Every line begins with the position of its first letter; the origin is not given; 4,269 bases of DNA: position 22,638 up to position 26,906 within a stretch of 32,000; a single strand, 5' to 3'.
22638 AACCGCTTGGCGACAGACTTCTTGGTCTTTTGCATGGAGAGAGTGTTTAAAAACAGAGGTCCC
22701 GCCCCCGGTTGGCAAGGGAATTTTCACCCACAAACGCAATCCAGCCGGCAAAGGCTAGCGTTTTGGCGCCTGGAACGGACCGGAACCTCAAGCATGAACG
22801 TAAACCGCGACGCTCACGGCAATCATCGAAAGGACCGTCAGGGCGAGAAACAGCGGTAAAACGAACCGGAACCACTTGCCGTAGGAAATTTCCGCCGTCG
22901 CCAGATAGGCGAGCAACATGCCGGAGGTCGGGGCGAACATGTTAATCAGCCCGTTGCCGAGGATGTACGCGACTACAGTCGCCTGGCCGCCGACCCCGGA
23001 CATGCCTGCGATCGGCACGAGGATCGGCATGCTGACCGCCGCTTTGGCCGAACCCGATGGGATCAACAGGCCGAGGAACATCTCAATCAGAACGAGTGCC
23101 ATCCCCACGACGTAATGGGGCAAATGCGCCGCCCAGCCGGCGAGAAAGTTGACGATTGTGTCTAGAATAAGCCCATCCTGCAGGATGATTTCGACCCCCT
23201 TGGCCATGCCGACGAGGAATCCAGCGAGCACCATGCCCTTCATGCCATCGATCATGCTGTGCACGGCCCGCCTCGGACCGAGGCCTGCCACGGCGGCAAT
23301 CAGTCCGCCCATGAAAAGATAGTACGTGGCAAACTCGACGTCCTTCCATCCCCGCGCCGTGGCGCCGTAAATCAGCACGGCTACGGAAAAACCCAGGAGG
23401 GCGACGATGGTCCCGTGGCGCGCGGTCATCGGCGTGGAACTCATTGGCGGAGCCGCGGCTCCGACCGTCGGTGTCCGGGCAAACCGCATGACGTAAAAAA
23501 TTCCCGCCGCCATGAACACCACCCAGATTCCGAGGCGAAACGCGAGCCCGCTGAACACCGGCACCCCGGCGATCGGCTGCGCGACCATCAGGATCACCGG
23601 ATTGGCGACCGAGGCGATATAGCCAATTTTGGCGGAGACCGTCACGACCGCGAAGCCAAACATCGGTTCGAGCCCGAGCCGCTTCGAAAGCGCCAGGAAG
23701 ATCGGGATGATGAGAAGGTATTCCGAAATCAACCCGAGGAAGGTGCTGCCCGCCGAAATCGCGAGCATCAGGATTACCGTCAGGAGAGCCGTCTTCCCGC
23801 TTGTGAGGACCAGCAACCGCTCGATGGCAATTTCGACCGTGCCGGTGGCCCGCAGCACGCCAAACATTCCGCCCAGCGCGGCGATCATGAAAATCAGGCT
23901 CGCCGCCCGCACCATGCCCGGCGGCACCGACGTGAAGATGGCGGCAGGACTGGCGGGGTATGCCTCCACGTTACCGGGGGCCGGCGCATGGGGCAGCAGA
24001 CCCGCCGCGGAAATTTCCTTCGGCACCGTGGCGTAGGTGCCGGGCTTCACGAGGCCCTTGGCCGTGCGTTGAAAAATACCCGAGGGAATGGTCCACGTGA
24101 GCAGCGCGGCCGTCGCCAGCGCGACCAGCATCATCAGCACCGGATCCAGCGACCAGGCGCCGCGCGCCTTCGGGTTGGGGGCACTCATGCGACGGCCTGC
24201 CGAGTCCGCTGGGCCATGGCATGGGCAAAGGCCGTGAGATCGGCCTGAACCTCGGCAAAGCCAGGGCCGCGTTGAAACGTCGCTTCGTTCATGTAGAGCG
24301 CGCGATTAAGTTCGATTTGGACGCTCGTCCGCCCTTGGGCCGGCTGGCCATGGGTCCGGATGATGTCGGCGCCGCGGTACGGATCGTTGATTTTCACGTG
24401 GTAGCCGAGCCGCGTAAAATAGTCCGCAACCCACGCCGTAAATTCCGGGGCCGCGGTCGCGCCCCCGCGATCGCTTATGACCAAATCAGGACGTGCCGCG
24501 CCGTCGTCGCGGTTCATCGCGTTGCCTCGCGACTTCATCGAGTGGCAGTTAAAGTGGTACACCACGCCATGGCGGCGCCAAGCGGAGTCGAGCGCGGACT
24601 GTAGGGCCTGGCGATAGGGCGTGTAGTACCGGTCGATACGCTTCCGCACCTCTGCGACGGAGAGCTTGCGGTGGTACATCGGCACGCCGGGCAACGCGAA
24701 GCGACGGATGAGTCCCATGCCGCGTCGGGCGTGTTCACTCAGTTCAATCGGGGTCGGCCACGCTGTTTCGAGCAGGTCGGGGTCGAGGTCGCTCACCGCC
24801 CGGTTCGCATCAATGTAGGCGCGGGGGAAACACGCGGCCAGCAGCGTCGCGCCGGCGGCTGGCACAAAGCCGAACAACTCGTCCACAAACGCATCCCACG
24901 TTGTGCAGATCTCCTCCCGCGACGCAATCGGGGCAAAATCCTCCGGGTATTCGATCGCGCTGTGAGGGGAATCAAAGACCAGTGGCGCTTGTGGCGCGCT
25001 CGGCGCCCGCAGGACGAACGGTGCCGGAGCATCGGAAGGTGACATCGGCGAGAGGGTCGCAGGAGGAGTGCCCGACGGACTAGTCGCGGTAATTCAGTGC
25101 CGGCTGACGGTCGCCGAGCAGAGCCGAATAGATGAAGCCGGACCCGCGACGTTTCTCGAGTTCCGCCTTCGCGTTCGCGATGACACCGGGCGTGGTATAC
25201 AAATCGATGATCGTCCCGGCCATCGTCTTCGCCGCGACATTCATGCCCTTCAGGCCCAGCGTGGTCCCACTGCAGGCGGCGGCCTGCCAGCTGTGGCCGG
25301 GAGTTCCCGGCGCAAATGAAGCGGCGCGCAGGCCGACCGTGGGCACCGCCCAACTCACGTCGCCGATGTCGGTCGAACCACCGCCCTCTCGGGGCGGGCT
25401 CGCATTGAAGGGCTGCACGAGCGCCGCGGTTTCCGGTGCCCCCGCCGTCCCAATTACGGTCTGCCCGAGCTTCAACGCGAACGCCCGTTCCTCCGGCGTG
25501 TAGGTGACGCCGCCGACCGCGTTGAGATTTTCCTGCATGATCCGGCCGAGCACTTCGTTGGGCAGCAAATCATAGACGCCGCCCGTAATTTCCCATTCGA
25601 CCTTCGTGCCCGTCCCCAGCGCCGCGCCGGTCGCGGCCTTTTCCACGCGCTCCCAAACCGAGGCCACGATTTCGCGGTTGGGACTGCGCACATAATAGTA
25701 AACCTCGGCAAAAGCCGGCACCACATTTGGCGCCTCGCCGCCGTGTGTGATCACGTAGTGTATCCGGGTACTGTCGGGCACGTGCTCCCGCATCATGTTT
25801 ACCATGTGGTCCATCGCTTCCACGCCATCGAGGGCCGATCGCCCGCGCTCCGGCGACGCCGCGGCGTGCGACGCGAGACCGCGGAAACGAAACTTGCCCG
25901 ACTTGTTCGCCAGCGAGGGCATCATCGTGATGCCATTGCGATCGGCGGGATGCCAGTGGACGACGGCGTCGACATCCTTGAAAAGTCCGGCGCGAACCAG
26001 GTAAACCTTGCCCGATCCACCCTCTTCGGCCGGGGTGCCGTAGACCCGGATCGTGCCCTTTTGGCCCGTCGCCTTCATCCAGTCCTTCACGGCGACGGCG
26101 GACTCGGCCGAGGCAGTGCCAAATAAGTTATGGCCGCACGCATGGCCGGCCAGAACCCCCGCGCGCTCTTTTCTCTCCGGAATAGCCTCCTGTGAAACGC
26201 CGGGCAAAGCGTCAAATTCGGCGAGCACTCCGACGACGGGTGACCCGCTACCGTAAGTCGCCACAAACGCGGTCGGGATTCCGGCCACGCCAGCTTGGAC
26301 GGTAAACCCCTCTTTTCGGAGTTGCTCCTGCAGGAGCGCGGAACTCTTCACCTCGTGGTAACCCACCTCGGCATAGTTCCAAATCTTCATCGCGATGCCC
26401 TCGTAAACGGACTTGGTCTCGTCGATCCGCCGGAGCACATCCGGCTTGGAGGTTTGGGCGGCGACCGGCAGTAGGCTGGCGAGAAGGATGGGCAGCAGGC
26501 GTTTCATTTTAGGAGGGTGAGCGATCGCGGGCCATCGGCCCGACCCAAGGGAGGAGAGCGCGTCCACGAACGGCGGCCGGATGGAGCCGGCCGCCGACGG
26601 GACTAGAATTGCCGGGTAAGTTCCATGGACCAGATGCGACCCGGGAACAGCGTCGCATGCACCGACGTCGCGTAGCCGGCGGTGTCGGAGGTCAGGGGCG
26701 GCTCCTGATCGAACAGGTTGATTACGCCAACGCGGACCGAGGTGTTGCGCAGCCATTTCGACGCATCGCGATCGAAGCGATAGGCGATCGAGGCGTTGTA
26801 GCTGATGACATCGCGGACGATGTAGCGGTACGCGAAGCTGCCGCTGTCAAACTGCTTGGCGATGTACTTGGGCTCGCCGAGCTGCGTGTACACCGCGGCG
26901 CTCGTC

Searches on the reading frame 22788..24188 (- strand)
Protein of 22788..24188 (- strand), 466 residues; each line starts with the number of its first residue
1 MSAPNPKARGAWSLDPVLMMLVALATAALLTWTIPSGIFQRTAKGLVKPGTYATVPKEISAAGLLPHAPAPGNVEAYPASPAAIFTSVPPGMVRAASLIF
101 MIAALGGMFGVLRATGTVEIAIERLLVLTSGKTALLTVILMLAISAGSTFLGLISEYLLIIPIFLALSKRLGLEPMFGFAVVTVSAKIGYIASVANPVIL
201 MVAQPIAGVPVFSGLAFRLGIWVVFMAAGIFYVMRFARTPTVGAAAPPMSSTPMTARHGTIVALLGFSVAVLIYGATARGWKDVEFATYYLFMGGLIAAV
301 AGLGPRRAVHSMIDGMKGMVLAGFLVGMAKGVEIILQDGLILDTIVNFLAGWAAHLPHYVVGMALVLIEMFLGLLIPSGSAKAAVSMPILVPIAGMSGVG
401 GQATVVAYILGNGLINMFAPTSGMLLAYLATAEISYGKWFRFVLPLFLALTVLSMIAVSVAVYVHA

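Call 9: search_protein_families(library=pfam, proteins=[window:22788-24188:-], max_evalue=0.001)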
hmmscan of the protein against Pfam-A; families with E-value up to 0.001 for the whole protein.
window:22788-24188:- (466 aa): 2 families
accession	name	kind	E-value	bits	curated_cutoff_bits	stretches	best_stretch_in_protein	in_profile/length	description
PF03606.21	DcuC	-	2.5e-64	218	23.1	1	17-462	4-460/461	C4-dicarboxylate anaerobic carrier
PF03806.19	ABG_transport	-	3.7e-05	22.6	27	1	355-461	376-487/502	AbgT putative transporter family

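Call 49: search_protein_families(library=ncbifam, proteins=[window:22788-24188:-], max_evalue=0.00001)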
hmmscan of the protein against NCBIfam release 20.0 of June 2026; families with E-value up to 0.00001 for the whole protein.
window:22788-24188:- (466 aa): 1 family
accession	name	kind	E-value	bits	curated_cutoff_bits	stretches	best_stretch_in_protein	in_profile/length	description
NF008611.1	PRK11588.1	equivalog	1.5e-54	185.5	500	1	95-464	95-489/492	putative basic amino acid antiporter YfcC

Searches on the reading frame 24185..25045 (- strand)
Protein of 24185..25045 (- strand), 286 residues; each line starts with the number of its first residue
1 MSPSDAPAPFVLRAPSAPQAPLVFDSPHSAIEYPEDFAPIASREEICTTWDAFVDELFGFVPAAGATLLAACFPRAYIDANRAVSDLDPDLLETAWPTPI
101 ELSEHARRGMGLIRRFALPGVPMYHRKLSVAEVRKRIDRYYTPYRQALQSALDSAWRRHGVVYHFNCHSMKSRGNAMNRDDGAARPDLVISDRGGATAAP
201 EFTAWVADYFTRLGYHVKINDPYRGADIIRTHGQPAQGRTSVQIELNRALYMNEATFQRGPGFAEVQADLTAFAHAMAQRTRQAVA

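Call 9: search_protein_families(library=pfam, proteins=[window:24185-25045:-], max_evalue=0.001)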
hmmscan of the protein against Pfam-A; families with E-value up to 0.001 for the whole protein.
window:24185-25045:- (286 aa): 1 family
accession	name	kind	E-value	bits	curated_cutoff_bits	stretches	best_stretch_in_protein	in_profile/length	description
PF05013.17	FGase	-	5.3e-66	223.3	28.9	1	21-252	2-219/219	N-formylglutamate amidohydrolase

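Call 49: search_protein_families(library=ncbifam, proteins=[window:24185-25045:-], max_evalue=0.00001)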
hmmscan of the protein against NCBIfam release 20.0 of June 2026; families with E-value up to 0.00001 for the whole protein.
window:24185-25045:- (286 aa): 1 family
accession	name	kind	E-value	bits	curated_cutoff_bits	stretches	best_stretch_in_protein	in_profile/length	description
TIGR02017.1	hutG_amidohyd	equivalog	1.5e-25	90.1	278.75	1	19-283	9-248/263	N-formylglutamate deformylase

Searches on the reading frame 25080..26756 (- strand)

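Call 9: search_protein_families(library=pfam, proteins=[window:25080-26756:-], max_evalue=0.001)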
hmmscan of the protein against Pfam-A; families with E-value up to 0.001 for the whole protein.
window:25080-26756:- (558 aa): 2 families
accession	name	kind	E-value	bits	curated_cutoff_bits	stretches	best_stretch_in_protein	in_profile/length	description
PF07687.19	M20_dimer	-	3.7e-09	36.9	21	1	285-376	7-100/107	Peptidase dimerisation domain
PF01546.33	Peptidase_M20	-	3.6e-07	30.7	24.6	1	179-413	4-142/206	Peptidase family M20/M25/M40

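Call 49: search_protein_families(library=ncbifam, proteins=[window:25080-26756:-], max_evalue=0.00001)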
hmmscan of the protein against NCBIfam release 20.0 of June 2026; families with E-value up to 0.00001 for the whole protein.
window:25080-26756:- (558 aa): 7 families
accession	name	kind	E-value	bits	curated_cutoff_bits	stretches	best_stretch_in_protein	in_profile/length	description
TIGR01891.1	amidohydrolases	subfamily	6.9e-74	249.2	153.75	1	120-486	3-346/366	amidohydrolase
NF040868.1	carboxypep_CpsA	equivalog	5.5e-19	68.2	500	1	121-418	18-323/391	carboxypeptidase CpsA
NF038260.1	ectoine_DoeB_2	equivalog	1.4e-15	57.1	550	1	124-390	14-283/378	N(2)-acetyl-L-2,4-diaminobutanoate deacetylase DoeB2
NF004788.0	PRK06133.1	subfamily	1.2e-08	34.4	349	1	234-393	167-324/417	glutamate carboxypeptidase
NF006365.0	PRK08588.1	subfamily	8.1e-08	32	289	1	228-360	123-260/383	succinyl-diaminopimelate desuccinylase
NF005602.0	PRK07338.1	equivalog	3.7e-07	29.1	357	1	238-379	159-299/409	hydrolase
TIGR01910.1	DapE-ArgE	subfamily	5.3e-06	25.9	217.6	1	222-382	116-283/373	ArgE/DapE family deacylase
